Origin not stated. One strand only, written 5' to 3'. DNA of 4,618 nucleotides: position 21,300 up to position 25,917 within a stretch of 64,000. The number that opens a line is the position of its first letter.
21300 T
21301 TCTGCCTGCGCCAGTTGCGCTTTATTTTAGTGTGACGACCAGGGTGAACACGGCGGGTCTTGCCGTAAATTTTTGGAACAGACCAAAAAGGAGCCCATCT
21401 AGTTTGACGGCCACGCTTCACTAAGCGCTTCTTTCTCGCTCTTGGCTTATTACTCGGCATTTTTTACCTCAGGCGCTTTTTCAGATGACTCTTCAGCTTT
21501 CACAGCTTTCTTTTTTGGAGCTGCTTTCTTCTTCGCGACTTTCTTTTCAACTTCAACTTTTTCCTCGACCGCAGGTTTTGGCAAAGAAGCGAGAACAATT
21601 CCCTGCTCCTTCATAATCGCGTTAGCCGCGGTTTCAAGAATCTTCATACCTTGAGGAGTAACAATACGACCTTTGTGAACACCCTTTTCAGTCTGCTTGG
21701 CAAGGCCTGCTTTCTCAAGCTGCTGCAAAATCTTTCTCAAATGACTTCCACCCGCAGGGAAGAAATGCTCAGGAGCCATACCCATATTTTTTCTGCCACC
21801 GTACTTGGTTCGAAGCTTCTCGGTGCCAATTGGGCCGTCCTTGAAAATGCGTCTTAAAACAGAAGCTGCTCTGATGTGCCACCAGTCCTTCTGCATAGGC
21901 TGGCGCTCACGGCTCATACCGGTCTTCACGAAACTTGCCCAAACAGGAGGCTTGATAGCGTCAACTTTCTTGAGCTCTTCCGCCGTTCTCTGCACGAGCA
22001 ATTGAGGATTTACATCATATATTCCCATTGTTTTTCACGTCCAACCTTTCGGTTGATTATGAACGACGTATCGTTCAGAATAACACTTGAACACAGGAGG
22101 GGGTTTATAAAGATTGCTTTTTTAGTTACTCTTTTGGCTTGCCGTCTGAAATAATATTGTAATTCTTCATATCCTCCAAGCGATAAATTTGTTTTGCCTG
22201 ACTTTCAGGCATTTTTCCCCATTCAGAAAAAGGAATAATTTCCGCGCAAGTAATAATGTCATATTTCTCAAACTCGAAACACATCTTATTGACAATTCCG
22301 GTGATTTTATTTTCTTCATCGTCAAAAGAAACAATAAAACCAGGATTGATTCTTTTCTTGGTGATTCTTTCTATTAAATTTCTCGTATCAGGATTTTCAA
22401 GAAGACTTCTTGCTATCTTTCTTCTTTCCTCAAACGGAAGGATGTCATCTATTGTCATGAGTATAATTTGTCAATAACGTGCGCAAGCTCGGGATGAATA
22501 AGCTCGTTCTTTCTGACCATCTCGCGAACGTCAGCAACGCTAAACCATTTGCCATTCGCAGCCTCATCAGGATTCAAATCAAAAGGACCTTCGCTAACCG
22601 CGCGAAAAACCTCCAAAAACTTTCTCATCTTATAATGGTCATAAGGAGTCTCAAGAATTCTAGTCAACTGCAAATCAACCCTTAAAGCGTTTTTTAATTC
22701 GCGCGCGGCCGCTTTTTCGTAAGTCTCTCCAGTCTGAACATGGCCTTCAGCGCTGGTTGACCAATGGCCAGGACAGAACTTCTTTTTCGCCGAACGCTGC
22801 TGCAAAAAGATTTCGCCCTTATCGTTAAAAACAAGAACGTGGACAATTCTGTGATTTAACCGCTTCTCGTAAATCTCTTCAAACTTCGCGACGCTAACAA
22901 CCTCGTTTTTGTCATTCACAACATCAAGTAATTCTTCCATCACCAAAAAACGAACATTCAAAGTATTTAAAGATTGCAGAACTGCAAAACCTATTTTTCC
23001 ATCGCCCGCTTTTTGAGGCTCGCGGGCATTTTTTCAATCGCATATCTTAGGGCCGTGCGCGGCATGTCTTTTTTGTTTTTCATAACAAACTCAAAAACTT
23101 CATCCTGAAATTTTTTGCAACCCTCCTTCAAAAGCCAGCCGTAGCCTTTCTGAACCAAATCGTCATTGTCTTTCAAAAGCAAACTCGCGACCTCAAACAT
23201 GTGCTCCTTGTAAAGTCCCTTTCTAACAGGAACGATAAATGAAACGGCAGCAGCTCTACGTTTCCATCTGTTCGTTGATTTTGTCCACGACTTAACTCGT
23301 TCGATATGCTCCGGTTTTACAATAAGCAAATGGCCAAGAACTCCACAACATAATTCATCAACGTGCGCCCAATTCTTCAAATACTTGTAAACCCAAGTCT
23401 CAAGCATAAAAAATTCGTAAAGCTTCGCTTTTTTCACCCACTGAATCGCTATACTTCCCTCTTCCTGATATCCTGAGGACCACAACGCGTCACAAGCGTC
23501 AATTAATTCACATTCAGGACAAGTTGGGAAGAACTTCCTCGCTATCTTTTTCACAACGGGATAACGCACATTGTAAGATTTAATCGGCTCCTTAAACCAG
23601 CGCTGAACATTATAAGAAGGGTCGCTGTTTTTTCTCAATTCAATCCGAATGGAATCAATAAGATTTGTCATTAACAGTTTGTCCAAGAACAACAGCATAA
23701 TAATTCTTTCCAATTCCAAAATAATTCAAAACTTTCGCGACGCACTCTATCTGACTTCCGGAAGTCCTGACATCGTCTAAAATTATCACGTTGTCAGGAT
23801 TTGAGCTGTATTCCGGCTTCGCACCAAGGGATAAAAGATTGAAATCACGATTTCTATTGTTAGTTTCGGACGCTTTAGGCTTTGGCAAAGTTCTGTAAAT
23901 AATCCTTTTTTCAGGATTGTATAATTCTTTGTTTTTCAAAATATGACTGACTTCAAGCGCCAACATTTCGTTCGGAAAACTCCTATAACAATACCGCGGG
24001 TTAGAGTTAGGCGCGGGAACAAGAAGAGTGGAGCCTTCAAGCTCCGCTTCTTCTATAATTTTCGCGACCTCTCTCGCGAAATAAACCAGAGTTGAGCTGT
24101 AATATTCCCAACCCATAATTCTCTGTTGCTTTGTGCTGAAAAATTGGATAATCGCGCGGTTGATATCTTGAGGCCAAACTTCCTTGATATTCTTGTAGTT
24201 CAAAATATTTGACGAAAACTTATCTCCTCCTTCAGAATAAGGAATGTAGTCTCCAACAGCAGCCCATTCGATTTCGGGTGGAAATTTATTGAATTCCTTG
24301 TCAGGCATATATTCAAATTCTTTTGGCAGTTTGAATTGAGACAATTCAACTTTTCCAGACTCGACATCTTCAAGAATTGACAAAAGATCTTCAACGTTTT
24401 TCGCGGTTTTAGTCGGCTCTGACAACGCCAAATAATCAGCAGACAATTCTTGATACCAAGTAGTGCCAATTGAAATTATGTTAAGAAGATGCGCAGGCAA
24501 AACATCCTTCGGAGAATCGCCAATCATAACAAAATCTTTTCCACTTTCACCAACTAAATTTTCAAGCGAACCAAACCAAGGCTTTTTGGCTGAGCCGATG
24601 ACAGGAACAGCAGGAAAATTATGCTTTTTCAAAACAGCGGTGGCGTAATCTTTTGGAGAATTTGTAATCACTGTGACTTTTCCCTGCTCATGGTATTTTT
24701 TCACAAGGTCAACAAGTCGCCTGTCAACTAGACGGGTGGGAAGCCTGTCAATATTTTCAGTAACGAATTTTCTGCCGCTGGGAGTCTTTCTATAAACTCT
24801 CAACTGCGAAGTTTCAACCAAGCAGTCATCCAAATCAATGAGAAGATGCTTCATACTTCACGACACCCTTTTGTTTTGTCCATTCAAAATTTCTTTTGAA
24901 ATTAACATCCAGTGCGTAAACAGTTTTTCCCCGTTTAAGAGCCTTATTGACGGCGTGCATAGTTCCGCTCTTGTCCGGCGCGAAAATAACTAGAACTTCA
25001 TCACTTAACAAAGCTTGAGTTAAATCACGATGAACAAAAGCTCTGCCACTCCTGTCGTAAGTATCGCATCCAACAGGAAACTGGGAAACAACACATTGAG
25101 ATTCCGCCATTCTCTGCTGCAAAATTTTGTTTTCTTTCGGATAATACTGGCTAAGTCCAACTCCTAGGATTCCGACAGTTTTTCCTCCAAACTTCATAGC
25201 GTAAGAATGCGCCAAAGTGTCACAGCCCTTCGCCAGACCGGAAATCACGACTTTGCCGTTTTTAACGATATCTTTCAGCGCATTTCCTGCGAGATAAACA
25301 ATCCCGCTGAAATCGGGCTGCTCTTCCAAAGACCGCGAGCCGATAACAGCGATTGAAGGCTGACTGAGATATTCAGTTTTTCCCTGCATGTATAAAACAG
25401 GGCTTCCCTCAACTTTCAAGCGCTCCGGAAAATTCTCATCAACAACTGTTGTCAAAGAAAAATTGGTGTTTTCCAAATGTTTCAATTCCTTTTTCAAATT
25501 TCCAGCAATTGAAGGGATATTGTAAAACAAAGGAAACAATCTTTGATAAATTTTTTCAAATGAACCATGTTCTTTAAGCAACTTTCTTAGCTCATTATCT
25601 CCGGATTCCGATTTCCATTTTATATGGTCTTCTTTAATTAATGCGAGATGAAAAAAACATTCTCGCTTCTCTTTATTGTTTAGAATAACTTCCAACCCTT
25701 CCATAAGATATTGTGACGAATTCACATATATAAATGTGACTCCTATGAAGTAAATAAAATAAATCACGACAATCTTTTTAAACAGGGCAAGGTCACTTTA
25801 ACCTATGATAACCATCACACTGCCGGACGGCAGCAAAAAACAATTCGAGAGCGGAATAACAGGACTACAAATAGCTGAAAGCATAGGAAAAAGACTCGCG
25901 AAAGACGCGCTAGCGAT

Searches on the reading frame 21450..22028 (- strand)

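Call 92: search_protein_families(library=pfam, proteins=[window:21450-22028:-], max_evalue=0.001)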
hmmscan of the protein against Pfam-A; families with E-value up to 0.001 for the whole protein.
window:21450-22028:- (192 aa): 1 family
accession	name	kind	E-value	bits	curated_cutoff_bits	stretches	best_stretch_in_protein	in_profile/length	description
PF01090.25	Ribosomal_S19e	-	8.5e-49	165.2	29.4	1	3-141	2-137/137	Ribosomal protein S19e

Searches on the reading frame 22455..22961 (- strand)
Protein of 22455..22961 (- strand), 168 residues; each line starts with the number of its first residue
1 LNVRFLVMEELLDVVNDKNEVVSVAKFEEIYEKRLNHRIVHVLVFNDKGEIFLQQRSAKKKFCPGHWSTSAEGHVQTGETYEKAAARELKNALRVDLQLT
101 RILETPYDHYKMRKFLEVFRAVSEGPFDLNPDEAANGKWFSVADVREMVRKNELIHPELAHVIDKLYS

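Call 92: search_protein_families(library=pfam, proteins=[window:22455-22961:-], max_evalue=0.001)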
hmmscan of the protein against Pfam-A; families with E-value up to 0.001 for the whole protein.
window:22455-22961:- (168 aa): 1 family
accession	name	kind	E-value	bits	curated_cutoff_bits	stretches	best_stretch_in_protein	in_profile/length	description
PF00293.34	NUDIX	-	1.9e-19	70.4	21.1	1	36-151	2-119/134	NUDIX domain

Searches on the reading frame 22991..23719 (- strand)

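Call 92: search_protein_families(library=pfam, proteins=[window:22991-23719:-], max_evalue=0.001)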
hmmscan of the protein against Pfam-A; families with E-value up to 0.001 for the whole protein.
window:22991-23719:- (242 aa): 1 family
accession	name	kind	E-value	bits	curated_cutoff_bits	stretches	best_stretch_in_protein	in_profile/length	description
PF08713.17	DNA_alkylation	-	3.4e-49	167.8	21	1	27-231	4-213/213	DNA alkylation repair enzyme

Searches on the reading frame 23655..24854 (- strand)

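Call 6: search_protein_families(library=pfam, proteins=[window:23655-24854:-], max_evalue=0.01)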
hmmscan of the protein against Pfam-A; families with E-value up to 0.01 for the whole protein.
window:23655-24854:- (399 aa): 3 families
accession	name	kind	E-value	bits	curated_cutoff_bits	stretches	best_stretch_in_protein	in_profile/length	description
PF00702.32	Hydrolase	-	0.00029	21.7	26.4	1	47-121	103-187/191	haloacid dehalogenase-like hydrolase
PF03031.24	NIF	-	0.00042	20.5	21.8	0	2-78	1-74/160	NLI interacting factor-like phosphatase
PF12710.13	HAD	-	0.0017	19.2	27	1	36-117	79-184/189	haloacid dehalogenase-like hydrolase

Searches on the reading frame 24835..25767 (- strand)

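Call 6: search_protein_families(library=pfam, proteins=[window:24835-25767:-], max_evalue=0.01)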
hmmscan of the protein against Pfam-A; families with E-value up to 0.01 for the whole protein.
window:24835-25767:- (310 aa): 2 families
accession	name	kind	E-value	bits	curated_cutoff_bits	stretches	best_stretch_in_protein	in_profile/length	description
PF02481.21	DNA_processg_A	-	3.9e-41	141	29.6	1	98-293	2-194/212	DNA recombination-mediator protein A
PF18306.6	LDcluster4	-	7.7e-07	29.3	26.3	1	138-301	3-139/151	SLOG cluster4 family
